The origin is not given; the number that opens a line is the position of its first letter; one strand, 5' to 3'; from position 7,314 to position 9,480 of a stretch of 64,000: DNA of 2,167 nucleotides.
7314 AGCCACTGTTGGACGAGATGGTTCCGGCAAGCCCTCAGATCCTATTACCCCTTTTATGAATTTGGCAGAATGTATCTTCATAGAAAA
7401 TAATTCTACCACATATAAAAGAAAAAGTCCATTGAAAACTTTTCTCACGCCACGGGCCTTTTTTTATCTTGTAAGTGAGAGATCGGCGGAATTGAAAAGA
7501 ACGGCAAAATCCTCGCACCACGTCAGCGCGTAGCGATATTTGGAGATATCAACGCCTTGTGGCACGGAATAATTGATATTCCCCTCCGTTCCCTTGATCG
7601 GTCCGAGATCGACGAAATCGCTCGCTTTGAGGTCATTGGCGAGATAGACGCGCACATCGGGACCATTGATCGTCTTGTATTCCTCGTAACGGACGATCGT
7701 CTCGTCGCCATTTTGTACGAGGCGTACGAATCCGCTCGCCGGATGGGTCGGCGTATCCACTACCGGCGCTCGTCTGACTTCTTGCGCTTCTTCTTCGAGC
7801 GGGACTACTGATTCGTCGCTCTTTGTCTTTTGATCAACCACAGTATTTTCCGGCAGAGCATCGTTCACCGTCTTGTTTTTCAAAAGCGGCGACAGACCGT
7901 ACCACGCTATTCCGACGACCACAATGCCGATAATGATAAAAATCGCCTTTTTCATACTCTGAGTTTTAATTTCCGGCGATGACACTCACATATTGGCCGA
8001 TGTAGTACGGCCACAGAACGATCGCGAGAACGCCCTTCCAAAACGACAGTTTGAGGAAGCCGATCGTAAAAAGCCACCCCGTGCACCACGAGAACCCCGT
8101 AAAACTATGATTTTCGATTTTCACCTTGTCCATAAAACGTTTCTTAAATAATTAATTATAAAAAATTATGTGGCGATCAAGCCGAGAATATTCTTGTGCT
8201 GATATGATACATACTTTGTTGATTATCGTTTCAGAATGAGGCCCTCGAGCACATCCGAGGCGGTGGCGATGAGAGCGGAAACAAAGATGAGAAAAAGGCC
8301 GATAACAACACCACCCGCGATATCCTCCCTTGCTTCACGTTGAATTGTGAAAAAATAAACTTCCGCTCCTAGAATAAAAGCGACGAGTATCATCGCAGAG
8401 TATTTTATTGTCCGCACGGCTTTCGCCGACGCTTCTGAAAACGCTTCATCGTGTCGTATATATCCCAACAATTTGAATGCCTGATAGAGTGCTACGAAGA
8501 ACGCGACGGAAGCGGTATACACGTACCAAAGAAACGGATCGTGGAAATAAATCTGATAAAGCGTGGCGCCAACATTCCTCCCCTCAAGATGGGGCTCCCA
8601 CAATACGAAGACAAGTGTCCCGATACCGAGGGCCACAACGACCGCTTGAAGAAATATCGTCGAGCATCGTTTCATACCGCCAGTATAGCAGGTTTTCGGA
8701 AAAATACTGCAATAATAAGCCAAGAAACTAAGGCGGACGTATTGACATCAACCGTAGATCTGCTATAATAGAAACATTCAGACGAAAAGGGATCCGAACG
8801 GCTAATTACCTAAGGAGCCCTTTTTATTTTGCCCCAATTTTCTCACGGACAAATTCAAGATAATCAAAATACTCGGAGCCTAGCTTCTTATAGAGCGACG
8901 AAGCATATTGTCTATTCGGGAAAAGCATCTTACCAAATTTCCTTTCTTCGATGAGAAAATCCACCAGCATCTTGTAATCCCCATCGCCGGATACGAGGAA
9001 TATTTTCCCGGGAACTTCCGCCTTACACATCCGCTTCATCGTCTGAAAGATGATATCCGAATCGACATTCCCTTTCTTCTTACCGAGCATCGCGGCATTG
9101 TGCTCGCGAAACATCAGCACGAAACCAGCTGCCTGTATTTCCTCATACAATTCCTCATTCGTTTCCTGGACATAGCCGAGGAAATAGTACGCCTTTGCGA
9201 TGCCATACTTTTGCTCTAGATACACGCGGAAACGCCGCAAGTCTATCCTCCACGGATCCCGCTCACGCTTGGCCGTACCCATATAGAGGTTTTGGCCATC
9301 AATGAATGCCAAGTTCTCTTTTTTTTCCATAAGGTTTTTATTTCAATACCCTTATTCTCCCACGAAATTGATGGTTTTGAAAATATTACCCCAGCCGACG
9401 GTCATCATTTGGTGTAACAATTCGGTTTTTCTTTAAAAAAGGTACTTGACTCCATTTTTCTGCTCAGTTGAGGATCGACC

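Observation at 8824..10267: Coiled-coil/2-TM protein and NYN nuclease occupy the position where dnaJ is expected after dnaK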

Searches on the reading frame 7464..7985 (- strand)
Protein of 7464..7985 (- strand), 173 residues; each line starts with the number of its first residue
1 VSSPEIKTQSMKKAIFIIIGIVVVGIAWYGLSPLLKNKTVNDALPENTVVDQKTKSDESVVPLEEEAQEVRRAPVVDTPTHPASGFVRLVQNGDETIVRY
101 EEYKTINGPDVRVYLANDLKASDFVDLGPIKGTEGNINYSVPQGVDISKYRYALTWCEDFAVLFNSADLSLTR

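Call 3: search_protein_families(library=pfam, proteins=[window:7464-7985:-], max_evalue=0.1)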
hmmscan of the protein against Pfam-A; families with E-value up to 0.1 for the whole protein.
window:7464-7985:- (173 aa): 1 family
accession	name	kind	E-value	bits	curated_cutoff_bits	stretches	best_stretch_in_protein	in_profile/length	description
PF10517.14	DM13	-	5e-13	50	25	1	79-169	5-105/105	Electron transfer DM13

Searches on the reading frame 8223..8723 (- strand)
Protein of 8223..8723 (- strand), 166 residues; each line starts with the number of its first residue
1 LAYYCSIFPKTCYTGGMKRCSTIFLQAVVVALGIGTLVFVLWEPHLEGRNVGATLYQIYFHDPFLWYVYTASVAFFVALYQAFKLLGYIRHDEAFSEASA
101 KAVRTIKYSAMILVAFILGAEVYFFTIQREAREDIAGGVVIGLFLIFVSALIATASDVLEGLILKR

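Call 3: search_protein_families(library=pfam, proteins=[window:8223-8723:-], max_evalue=0.1)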
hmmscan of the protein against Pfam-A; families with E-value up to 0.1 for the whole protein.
window:8223-8723:- (166 aa): 1 family
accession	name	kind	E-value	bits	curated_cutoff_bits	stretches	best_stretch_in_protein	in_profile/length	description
PF11188.13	DUF2975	-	1.8e-19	70.4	27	1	59-163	15-116/130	Protein of unknown function (DUF2975)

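Call 4: search_protein_families(library=padloc, proteins=[window:8223-8723:-], max_evalue=1)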
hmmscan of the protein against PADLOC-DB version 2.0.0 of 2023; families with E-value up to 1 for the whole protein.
window:8223-8723:- (166 aa): 0 families

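Call 5: search_protein_families(library=ncbifam, proteins=[window:8223-8723:-], max_evalue=1)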
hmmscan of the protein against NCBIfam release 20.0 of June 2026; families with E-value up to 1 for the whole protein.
window:8223-8723:- (166 aa): 2 families
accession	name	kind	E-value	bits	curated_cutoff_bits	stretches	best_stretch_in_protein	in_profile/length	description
TIGR04304.1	GeoRSP_SPASM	equivalog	0.011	14.9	300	1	53-89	178-214/293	GeoRSP system SPASM domain protein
NF046089.1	CD3337_EF1877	subfamily_domain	0.77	8.5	120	1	108-161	140-195/450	CD3337/EF1877 family mobilome membrane protein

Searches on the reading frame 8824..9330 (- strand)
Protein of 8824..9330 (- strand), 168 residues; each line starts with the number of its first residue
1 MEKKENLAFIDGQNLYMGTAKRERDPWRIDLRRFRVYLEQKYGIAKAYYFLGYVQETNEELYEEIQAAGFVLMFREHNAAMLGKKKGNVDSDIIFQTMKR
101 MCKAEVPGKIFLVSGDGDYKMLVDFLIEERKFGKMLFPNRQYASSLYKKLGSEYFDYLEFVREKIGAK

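Call 3: search_protein_families(library=pfam, proteins=[window:8824-9330:-], max_evalue=0.1)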
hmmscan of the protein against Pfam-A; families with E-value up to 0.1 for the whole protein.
window:8824-9330:- (168 aa): 2 families
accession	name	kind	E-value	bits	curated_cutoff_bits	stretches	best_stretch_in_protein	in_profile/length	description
PF01936.24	NYN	-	1.6e-11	45.3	24.2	1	9-131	5-118/145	NYN domain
PF12926.12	MOZART2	-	0.0012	19.1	23.3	1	56-103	29-75/91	Mitotic-spindle organizing gamma-tubulin ring associated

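Call 4: search_protein_families(library=padloc, proteins=[window:8824-9330:-], max_evalue=1)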
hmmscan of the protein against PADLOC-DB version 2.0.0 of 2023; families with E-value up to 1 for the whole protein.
window:8824-9330:- (168 aa): 0 families

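Call 5: search_protein_families(library=ncbifam, proteins=[window:8824-9330:-], max_evalue=1)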
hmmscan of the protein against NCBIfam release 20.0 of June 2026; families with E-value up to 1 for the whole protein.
window:8824-9330:- (168 aa): 1 family
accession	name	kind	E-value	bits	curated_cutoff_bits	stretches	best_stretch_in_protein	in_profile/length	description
NF002340.1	PRK01297.1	equivalog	0.14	10.9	564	1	86-142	204-260/372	ATP-dependent RNA helicase RhlB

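Call 31: find_homologous_proteins(query=window:8824-9330:-, max_evalue=1e-10)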
Query window:8824-9330:- (168 aa): 4337 proteins with E <= 1e-10 among 4347 candidates; the best 120 are listed.
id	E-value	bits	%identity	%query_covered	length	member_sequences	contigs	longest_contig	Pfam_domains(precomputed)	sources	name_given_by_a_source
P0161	9.9e-98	342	93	100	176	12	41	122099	PF01936.25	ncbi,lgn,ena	-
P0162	5.5e-95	333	89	100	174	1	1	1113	PF01936.25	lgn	-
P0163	1.7e-92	325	87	100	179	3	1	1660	PF01936.25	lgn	-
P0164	3.3e-90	318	86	100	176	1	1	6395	PF01936.25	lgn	-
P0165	9.9e-88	310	86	98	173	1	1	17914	PF01936.25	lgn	-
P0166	1.0e-87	310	84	99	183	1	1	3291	PF01936.25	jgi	-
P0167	1.6e-87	309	83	100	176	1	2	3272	PF01936.25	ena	-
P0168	1.2e-86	306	84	97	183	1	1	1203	PF01936.25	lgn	-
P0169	3.2e-86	305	84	100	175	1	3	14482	PF01936.25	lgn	-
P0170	3.9e-86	305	85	100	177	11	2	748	PF01936.25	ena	-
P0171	1.5e-85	303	84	100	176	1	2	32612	PF01936.25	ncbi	-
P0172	2.3e-85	302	82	99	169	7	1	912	PF01936.25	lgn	-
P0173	2.9e-85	302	82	100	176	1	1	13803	PF01936.25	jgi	jgi:uncharacterized LabA/DUF88 family protein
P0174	3.5e-85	302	83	98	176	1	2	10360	PF01936.25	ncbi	ncbi:MAG: NYN domain-containing protein [Candidatus Moraniibacteriota bacterium]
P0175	1.1e-84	300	82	99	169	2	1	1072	PF01936.25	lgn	-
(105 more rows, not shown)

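Call 41: find_encoding_contigs(protein=P0161, flank=6000, max_places=6)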
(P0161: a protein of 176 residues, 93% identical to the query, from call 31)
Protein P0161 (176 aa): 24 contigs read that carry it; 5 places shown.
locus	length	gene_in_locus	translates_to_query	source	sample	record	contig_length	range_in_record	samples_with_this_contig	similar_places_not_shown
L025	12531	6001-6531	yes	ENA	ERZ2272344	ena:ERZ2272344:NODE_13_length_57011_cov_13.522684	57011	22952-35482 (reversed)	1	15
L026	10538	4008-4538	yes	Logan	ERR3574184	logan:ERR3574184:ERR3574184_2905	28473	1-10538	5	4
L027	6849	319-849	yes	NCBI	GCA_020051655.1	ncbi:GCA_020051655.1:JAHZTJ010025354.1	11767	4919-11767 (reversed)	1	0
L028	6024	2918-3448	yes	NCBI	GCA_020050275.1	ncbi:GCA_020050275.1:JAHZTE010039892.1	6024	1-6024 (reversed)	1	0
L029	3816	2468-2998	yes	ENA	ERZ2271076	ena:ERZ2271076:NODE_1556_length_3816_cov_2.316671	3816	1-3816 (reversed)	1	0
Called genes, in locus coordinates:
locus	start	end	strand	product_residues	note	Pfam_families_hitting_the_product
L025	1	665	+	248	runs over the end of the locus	PF01628:HrcA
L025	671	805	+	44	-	-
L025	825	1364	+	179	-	PF01025:GrpE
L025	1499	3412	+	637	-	PF00012:HSP70, PF06723:MreB_Mbl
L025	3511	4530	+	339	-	-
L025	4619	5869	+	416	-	PF13644:DKNYY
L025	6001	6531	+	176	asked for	PF01936:NYN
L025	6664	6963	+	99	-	PF11950:DUF3467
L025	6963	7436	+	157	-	-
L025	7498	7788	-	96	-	-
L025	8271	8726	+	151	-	PF10517:DM13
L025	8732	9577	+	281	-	PF02678:Pirin, PF05726:Pirin_C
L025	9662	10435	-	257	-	-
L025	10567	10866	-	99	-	-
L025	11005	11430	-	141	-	-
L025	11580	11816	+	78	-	-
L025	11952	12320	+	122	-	-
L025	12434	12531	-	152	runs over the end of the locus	-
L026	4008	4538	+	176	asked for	PF01936:NYN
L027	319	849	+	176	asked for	PF01936:NYN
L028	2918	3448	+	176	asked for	PF01936:NYN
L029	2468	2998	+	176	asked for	PF01936:NYN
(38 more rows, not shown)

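Call 65: find_related_loci(query=window:8824-9330:-, collection=metagenome_contigs, flank=8000)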
Query window:8824-9330:- (168 aa) in metagenome_contigs; peptide patterns used: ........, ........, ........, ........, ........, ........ (x = any residue, [..] = any of these).
437 stretches matched a pattern; 268 encode a relative of the query (tblastn E <= 1e-3); the best 80 are kept; 80 distinct loci.
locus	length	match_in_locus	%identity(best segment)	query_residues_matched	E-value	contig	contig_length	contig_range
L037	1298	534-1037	92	1-168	5e-111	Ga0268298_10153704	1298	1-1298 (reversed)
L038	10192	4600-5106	82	1-167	2e-89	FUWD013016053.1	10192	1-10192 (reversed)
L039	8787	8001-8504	81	1-168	8e-87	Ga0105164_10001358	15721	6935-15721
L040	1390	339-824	82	8-168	6e-92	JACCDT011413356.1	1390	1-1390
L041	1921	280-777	79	5-168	1e-87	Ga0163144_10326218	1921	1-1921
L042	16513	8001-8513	73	1-168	8e-81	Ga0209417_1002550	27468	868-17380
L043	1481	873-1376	73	1-167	2e-82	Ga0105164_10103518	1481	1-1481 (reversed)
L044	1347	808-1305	70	5-168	2e-82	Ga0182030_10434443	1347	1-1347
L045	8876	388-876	71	5-165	4e-77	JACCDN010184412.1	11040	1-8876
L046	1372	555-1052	70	5-168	9e-81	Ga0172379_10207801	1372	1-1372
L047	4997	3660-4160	72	4-168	5e-76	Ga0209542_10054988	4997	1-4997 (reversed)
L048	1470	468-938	72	2-159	2e-80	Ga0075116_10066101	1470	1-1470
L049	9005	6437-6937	72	4-168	6e-76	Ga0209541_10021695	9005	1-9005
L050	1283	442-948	69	2-168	4e-79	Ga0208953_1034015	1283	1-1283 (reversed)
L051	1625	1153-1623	75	1-156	5e-78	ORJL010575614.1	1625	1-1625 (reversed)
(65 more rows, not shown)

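Call 70: find_related_loci(query=window:8824-9330:-, collection=viral_contigs, flank=5000)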
Query window:8824-9330:- (168 aa) in viral_contigs; peptide patterns used: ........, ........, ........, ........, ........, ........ (x = any residue, [..] = any of these).
10 stretches matched a pattern, but none encodes a relative of the query by tblastn (E <= 1e-3).
